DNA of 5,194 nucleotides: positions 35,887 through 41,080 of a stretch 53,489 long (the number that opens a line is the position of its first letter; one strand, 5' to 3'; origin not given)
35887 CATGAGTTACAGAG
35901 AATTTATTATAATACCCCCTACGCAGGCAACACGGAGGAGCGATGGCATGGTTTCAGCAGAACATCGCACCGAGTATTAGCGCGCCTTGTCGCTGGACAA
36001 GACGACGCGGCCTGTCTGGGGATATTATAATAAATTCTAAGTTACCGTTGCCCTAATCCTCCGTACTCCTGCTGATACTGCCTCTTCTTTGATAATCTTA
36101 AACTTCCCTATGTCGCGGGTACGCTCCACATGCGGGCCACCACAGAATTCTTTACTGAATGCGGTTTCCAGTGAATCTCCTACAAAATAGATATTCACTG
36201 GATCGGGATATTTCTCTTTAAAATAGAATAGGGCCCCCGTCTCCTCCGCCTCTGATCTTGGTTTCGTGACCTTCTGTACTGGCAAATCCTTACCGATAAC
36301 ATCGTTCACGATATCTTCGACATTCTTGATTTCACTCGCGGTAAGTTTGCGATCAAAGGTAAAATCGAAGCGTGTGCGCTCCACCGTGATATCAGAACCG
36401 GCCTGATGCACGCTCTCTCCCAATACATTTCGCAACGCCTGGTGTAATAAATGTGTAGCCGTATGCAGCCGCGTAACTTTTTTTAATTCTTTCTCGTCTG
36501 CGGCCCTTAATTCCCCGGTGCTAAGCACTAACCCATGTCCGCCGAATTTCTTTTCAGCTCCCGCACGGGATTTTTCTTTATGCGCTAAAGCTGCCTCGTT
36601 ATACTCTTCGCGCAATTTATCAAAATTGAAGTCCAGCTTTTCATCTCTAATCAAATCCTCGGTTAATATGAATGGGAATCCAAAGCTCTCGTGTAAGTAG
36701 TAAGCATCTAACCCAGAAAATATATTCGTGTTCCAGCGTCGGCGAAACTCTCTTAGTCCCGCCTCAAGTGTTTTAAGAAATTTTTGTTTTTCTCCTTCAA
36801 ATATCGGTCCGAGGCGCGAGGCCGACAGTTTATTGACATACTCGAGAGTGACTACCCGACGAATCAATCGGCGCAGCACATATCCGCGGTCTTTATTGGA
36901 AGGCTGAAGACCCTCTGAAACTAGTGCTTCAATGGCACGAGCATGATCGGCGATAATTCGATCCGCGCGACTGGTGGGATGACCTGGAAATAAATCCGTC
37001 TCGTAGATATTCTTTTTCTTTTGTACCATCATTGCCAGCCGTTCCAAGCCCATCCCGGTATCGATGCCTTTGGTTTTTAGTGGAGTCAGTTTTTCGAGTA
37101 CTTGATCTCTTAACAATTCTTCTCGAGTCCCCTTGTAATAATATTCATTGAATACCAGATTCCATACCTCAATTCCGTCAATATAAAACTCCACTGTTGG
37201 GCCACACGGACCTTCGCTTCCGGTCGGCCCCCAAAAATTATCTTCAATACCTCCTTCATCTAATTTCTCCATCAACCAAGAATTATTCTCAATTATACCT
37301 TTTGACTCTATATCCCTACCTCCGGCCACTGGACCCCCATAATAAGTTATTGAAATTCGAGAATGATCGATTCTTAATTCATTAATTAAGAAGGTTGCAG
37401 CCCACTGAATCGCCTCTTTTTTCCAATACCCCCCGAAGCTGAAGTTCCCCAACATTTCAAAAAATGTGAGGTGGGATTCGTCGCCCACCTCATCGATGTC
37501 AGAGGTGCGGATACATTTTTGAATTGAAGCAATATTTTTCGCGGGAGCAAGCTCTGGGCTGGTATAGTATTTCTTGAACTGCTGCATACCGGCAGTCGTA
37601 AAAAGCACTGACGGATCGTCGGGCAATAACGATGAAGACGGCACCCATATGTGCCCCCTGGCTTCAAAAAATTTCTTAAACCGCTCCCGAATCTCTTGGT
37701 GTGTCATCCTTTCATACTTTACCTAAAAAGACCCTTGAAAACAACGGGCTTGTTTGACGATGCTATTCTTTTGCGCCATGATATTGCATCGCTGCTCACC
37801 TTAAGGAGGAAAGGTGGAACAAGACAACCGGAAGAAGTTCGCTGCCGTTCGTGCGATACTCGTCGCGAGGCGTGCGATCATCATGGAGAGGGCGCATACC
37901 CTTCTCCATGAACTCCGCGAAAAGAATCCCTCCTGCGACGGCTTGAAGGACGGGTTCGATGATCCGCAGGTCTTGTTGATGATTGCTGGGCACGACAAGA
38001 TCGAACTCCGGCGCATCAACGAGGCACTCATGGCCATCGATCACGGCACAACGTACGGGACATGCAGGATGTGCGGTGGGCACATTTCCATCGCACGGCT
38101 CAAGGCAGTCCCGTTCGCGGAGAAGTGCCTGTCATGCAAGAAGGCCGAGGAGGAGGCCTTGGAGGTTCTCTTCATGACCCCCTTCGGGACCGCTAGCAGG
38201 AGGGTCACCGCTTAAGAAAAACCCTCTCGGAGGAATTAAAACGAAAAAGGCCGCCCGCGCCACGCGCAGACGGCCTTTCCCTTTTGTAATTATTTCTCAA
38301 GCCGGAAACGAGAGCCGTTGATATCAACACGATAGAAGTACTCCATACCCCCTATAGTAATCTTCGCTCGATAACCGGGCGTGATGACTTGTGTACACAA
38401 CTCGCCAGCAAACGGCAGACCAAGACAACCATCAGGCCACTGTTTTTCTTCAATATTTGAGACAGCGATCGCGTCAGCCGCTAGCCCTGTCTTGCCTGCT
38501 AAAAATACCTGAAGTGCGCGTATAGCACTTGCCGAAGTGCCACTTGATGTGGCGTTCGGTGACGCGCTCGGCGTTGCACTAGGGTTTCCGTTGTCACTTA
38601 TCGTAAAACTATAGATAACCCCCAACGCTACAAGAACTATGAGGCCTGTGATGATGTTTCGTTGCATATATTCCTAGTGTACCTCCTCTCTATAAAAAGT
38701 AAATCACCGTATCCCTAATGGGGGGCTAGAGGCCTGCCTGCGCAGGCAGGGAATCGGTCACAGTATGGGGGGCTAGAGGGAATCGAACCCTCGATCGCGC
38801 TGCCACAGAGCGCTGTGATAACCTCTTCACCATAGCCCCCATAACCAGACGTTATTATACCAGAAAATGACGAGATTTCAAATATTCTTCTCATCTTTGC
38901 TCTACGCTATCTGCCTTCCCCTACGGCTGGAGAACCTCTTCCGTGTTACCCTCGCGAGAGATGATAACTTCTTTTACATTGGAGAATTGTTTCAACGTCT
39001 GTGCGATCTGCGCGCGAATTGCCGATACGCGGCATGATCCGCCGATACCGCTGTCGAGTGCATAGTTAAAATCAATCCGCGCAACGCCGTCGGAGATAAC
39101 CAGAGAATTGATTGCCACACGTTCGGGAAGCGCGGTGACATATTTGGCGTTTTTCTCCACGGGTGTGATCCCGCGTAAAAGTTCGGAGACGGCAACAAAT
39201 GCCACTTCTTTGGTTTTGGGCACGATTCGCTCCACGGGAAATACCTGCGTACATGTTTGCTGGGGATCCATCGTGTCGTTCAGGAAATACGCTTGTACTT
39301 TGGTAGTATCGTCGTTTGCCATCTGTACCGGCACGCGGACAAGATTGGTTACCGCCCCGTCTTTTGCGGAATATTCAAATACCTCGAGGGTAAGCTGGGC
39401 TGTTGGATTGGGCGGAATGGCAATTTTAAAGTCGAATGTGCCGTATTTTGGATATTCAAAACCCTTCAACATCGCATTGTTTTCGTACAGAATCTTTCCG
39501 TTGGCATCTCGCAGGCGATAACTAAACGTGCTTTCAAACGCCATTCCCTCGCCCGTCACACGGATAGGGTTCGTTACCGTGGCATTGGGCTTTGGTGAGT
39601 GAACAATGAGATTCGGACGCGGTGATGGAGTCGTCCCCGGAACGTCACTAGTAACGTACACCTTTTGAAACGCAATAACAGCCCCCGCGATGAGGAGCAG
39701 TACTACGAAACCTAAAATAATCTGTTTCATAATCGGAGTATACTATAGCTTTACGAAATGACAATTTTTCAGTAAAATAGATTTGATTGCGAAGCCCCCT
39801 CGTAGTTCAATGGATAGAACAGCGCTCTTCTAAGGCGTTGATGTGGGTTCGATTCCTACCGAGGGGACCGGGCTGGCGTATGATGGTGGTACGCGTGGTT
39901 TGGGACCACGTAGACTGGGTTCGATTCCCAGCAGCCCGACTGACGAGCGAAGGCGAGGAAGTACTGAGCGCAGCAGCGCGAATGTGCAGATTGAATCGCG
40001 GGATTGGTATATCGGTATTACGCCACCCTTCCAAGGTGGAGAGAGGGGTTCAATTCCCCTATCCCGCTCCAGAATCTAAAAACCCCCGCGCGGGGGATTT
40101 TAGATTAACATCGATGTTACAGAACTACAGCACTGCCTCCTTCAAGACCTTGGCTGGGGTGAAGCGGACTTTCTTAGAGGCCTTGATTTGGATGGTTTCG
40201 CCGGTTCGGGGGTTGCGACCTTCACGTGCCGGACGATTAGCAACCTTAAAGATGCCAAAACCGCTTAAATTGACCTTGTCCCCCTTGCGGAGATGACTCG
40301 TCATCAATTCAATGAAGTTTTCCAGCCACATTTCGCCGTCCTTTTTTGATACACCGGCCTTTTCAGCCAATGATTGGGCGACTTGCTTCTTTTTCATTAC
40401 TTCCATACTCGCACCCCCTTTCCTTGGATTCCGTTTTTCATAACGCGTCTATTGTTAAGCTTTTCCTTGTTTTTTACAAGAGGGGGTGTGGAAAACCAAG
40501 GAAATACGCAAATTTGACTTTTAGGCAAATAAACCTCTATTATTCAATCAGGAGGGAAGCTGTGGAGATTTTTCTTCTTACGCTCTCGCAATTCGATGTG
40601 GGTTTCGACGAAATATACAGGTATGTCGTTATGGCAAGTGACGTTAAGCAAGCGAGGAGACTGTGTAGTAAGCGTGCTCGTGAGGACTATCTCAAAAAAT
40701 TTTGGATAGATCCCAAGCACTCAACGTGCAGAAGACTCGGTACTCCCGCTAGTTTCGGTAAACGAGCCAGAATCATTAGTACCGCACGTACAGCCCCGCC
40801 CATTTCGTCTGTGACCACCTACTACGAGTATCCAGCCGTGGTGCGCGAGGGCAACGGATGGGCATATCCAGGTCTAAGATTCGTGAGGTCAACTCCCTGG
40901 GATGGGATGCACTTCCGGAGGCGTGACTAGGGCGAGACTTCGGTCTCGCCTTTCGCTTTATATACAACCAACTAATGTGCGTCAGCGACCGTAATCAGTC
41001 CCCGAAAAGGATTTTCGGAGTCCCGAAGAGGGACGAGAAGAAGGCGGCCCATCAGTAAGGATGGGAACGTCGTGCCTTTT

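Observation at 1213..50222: Two translation-initiation regimes: about a dozen dispersed, GC-richer, SD-led small-ORF cassettes in a genome whose core genes lack SD sites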

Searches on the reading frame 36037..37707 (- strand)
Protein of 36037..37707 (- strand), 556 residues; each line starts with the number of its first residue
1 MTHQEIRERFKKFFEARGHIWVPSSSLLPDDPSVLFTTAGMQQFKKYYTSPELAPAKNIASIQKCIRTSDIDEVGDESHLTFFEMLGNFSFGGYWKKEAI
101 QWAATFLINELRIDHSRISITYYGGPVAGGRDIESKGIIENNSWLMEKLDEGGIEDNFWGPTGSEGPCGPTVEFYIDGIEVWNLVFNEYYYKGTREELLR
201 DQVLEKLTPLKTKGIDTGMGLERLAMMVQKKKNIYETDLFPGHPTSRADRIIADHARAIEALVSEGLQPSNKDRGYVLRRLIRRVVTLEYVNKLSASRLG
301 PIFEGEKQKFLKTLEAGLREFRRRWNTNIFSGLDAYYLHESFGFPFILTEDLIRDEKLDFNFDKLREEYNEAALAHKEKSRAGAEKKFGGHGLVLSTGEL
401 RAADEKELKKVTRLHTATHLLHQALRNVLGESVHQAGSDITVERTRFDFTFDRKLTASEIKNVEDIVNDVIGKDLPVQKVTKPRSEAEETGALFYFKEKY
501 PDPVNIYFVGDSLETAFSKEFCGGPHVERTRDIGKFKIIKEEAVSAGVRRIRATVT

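Call 10: search_protein_families(library=pfam, proteins=[window:36037-37707:-])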
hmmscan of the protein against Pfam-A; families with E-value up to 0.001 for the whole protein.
window:36037-37707:- (556 aa): 2 families
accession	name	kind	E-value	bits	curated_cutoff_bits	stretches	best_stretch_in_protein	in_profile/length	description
PF01411.24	tRNA-synt_2c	-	2.3e-84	284.4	30.3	2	5-295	1-316/552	tRNA synthetases class II (A)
PF07973.19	tRNA_SAD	-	1.9e-16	60.2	24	1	504-551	1-43/44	Threonyl and Alanyl tRNA synthetase second additional domain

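Call 14: find_related_loci(query=window:36037-37707:-, collection=genome_contigs, flank=10000)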
Query window:36037-37707:- (556 aa) in genome_contigs; peptide patterns used: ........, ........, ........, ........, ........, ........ (x = any residue, [..] = any of these).
406 stretches matched a pattern; 155 encode a relative of the query (tblastn E <= 1e-3); the best 80 are kept; 80 distinct loci.
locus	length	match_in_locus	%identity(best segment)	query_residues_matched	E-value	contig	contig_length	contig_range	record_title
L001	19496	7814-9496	55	1-555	0e+0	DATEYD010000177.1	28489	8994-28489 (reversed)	MAG TPA_asm: Candidatus Paceibacterota bacterium isolate SMAG_U8436 k141_139956, whole genome shotgun sequence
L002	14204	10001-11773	55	1-555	0e+0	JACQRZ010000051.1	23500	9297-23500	MAG: Candidatus Uhrbacteria bacterium isolate NC_groundwater_1372_Ag_S-0.2um_44_36 S_p2_S4_coassembly_k141_3454200, whol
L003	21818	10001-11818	52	1-555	0e+0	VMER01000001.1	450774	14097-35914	MAG: Parcubacteria group bacterium LiPW_15 LiPW15_scaffold_6, whole genome shotgun sequence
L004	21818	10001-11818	52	1-555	0e+0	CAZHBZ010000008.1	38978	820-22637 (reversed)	MAG TPA_asm: uncultured Candidatus Saccharibacteria bacterium isolate SRP278252_co2_848 genome assembly, contig: NODE_19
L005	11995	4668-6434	53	1-555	0e+0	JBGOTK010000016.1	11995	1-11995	MAG: Candidatus Paceibacteria bacterium isolate OBJ_0618_7090110_164 k141_1734782_length_11995_cov_15.5833, whole genome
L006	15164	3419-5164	53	1-555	0e+0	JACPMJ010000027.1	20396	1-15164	MAG: Candidatus Uhrbacteria bacterium isolate NC_groundwater_546_Ag_S-0.1um_45_9 S35_SO-1_scaffold_500231, whole genome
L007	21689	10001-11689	55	1-555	0e+0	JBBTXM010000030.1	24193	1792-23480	MAG: Patescibacteria group bacterium isolate H51-bin150_1 H51_bin150_1_000000000030, whole genome shotgun sequence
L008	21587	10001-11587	56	1-555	0e+0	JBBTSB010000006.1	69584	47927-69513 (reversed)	MAG: Patescibacteria group bacterium isolate H51-bin046_1 H51_bin046_1_000000000006, whole genome shotgun sequence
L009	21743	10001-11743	54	1-556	0e+0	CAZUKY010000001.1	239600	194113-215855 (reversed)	MAG TPA_asm: uncultured Gammaproteobacteria bacterium isolate SRP093185_co1_86 genome assembly, contig: NODE_4_length_23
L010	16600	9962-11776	52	1-555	0e+0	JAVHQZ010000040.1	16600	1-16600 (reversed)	MAG: Candidatus Paceibacterota bacterium isolate WB01no18_49_12 NODE_1826_length_16600_cov_7.110063, whole genome shotgu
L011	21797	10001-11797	52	1-555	0e+0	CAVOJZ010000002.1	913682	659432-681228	MAG: uncultured bacterium isolate MFD00082.bin.1.43 genome assembly, contig: contig_7304, whole genome shotgun sequence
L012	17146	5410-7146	53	1-555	0e+0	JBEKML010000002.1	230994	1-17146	MAG: Minisyncoccia bacterium isolate SPRUCE 393 SPRUCE_393_2, whole genome shotgun sequence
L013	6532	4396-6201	52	1-556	0e+0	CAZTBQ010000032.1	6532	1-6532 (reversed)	MAG TPA_asm: uncultured Candidatus Saccharibacteria bacterium isolate SRP278252_co1_800 genome assembly, contig: NODE_22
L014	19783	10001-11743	52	1-555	0e+0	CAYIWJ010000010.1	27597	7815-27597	MAG TPA_asm: uncultured Candidatus Saccharibacteria bacterium isolate ERP119705_co3_785 genome assembly, contig: NODE_19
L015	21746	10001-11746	53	1-555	0e+0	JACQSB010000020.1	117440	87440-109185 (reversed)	MAG: Candidatus Uhrbacteria bacterium isolate NC_groundwater_1374_Ag_S-0.2um_48_44 S_p2_S4_coassembly_k141_2926420, whol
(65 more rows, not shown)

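Call 87: find_related_loci(query=window:36037-37707:-, collection=metagenome_contigs, flank=10000)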
Query window:36037-37707:- (556 aa) in metagenome_contigs; peptide patterns used: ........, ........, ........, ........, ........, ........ (x = any residue, [..] = any of these).
599 stretches matched a pattern (row limit reached: there are more); 254 encode a relative of the query (tblastn E <= 1e-3); the best 80 are kept; 80 distinct loci.
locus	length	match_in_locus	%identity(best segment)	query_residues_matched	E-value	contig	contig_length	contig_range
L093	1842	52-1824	53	1-555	0e+0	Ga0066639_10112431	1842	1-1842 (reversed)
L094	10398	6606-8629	52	1-555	0e+0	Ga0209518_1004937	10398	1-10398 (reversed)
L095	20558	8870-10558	55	1-555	0e+0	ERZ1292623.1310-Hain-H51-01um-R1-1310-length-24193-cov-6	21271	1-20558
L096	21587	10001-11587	56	1-555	0e+0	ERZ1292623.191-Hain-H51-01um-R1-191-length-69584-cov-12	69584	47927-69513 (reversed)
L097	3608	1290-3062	52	1-555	0e+0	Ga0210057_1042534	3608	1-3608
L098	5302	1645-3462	55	1-555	0e+0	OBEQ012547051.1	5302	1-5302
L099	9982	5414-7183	53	1-555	0e+0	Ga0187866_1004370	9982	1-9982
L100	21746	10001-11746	53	1-555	0e+0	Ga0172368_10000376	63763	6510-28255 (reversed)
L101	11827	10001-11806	52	1-556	0e+0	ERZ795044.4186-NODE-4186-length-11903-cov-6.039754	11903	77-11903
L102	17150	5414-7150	53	1-555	0e+0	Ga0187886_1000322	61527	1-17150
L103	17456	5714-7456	53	4-555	0e+0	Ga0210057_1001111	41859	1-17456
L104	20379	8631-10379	53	1-556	0e+0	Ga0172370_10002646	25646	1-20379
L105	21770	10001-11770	52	1-555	0e+0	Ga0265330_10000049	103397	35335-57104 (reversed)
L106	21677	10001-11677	53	1-555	0e+0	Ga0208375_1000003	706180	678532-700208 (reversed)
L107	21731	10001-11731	53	1-555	0e+0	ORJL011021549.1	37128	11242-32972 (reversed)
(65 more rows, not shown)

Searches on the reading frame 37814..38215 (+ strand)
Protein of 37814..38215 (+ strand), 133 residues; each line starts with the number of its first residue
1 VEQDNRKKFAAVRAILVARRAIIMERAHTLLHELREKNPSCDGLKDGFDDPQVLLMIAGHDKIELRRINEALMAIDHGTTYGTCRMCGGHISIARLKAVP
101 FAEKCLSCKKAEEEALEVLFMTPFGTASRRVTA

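Call 19: find_encoding_contigs(protein=window:37814-38215:+, flank=10000, max_places=6)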
Protein window:37814-38215:+ (133 aa): 5 contigs read that carry it; 4 places shown.
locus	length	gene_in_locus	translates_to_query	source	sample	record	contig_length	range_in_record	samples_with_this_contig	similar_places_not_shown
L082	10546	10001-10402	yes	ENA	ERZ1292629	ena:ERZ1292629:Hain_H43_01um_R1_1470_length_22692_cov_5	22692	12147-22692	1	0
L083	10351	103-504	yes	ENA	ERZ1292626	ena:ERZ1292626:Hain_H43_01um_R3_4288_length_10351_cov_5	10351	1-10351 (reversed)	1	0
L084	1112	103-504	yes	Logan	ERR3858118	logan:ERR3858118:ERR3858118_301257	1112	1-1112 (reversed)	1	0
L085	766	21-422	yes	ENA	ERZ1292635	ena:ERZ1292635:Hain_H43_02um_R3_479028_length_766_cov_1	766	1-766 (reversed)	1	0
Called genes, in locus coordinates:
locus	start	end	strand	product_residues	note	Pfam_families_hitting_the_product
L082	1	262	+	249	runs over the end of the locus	-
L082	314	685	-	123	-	-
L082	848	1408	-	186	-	PF00380:Ribosomal_S9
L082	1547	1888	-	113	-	PF00572:Ribosomal_L13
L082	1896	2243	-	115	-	PF01196:Ribosomal_L17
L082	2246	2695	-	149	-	PF01000:RNA_pol_A_bac, PF01193:RNA_pol_L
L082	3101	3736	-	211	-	PF00163:Ribosomal_S4, PF01479:S4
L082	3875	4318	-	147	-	PF00411:Ribosomal_S11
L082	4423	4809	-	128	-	PF00416:Ribosomal_S13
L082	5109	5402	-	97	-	PF01176:eIF-1a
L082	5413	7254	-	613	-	-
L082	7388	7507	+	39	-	-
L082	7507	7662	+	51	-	-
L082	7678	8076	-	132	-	PF22091:DUF6941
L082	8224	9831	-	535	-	PF01411:tRNA-synt_2c, PF07973:tRNA_SAD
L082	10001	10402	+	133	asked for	PF01258:zf-dskA_traR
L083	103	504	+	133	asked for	PF01258:zf-dskA_traR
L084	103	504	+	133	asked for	PF01258:zf-dskA_traR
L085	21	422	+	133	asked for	PF01258:zf-dskA_traR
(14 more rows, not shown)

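Call 31: find_homologous_proteins(query=window:37814-38215:+, max_evalue=0.001)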
Query window:37814-38215:+ (133 aa): 1 proteins with E <= 0.001 among 6 candidates.
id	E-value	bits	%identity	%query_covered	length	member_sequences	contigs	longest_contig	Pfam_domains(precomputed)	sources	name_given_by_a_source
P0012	1.9e-82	291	100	100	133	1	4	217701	PF01258.24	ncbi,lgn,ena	ncbi:MAG: TraR/DksA C4-type zinc finger protein [Patescibacteria group bacterium]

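Call 45: search_protein_families(library=pfam, max_evalue=0.05, proteins=[window:37814-38215:+])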
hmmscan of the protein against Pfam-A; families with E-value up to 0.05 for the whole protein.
window:37814-38215:+ (133 aa): 1 family
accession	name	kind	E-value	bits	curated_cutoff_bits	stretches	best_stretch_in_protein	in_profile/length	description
PF01258.23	zf-dskA_traR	-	6.4e-10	39.3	24.9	1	80-113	2-35/36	Prokaryotic dksA/traR C4-type zinc finger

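Call 46: search_protein_families(library=phrogs, max_evalue=0.05, proteins=[window:37814-38215:+])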
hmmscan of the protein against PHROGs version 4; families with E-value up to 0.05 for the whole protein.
window:37814-38215:+ (133 aa): 1 family
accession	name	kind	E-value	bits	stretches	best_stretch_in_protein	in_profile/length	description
phrog_54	-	other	1.4e-06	29.5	1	66-114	18-66/75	DksA-like zinc-finger protein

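Call 85: find_related_loci(query=window:37814-38215:+, collection=viral_contigs, flank=5000)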
Query window:37814-38215:+ (133 aa) in viral_contigs; peptide patterns used: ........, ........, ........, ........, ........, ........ (x = any residue, [..] = any of these).
3 stretches matched a pattern, but none encodes a relative of the query by tblastn (E <= 1e-3).

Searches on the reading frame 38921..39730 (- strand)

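Call 11: search_protein_families(library=pfam, proteins=[window:38921-39730:-])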
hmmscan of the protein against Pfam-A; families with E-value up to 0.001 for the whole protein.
window:38921-39730:- (269 aa): 2 families
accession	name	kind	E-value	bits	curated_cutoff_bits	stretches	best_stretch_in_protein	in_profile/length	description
PF10648.15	Gmad2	-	7.3e-22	77.9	25.7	1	43-126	4-86/86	Immunoglobulin-like domain of bacterial spore germination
PF10646.14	Germane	-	1.8e-16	61.2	23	1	147-263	2-115/117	Sporulation and spore germination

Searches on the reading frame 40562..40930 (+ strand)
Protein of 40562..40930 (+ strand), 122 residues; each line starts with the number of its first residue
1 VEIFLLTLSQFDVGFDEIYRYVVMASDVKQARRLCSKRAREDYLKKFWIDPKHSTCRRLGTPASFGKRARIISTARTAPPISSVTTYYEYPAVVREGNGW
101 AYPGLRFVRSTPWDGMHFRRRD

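Call 45: search_protein_families(library=pfam, max_evalue=0.05, proteins=[window:40562-40930:+])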
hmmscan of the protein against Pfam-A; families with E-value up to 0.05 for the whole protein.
window:40562-40930:+ (122 aa): 0 families

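Call 46: search_protein_families(library=phrogs, max_evalue=0.05, proteins=[window:40562-40930:+])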
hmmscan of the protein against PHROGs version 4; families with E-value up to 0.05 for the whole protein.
window:40562-40930:+ (122 aa): 1 family
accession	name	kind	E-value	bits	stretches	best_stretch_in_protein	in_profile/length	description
phrog_5444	-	unknown function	0.046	15.6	0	1-47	1-46/82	-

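Call 86: find_related_loci(query=window:40562-40930:+, collection=viral_contigs, flank=5000)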
Query window:40562-40930:+ (122 aa) in viral_contigs; peptide patterns used: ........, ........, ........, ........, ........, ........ (x = any residue, [..] = any of these).
3 stretches matched a pattern, but none encodes a relative of the query by tblastn (E <= 1e-3).
